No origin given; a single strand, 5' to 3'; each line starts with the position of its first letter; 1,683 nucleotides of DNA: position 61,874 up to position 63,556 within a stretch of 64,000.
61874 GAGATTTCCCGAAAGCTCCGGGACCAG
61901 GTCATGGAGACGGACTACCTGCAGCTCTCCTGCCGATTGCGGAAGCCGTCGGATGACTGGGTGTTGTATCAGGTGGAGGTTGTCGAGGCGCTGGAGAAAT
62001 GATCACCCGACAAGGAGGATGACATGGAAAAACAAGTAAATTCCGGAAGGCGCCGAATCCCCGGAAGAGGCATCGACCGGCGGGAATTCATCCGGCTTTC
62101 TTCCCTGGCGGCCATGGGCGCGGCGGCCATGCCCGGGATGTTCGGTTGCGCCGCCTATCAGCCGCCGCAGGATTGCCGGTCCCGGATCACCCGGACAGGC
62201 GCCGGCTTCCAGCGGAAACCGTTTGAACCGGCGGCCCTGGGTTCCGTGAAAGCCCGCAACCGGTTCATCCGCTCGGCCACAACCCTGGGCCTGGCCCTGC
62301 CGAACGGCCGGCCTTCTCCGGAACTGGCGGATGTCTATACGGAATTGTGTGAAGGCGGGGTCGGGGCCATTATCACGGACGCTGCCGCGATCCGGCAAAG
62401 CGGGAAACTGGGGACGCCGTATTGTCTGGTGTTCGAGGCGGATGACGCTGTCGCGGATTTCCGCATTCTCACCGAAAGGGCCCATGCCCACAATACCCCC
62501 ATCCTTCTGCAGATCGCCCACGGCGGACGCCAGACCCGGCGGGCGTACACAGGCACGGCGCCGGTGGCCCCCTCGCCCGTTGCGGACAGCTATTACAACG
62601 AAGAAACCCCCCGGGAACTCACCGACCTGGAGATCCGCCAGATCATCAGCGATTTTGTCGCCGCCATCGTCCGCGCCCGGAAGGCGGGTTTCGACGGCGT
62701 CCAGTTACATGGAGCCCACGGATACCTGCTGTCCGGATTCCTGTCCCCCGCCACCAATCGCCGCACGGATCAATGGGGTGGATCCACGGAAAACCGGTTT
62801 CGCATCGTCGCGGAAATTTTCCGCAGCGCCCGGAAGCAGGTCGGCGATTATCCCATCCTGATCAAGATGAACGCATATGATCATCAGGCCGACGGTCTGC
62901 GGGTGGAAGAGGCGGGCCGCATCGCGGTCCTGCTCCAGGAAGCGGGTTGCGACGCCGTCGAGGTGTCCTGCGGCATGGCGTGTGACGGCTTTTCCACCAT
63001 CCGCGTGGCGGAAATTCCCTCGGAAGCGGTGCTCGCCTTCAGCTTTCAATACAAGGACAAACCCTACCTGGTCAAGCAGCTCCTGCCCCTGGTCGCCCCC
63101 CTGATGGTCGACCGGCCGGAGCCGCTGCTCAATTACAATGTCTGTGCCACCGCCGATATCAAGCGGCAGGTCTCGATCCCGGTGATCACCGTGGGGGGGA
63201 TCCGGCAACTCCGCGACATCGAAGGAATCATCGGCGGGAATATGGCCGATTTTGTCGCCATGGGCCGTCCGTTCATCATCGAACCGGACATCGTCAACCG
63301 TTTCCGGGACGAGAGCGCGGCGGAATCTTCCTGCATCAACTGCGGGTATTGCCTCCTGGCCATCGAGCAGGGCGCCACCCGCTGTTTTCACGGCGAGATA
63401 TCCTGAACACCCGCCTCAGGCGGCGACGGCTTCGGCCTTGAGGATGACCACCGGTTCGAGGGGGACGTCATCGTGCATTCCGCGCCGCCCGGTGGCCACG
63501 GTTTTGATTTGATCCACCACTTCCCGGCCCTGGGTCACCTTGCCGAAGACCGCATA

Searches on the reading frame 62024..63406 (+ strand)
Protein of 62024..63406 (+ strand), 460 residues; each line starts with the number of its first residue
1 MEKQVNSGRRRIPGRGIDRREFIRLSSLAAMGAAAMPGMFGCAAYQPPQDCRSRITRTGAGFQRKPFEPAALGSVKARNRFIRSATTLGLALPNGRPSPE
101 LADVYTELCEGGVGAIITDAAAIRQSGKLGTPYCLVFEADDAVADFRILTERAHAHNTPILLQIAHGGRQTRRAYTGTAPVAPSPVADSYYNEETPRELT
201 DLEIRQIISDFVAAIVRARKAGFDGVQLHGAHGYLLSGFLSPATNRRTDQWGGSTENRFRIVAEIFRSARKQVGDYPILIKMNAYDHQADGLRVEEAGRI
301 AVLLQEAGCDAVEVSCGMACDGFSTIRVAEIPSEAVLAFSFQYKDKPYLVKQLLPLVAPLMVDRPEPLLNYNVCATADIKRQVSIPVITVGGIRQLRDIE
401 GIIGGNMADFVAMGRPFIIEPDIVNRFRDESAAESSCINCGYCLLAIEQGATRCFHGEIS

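Call 63: search_protein_families(library=pfam, proteins=[window:62024-63406:+], max_evalue=0.0001)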
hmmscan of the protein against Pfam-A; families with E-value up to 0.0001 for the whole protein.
window:62024-63406:+ (460 aa): 1 family
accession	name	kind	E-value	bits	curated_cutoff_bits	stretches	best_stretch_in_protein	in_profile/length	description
PF00724.26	Oxidored_FMN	-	6.5e-59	200.4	27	2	67-314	3-257/342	NADH:flavin oxidoreductase / NADH oxidase family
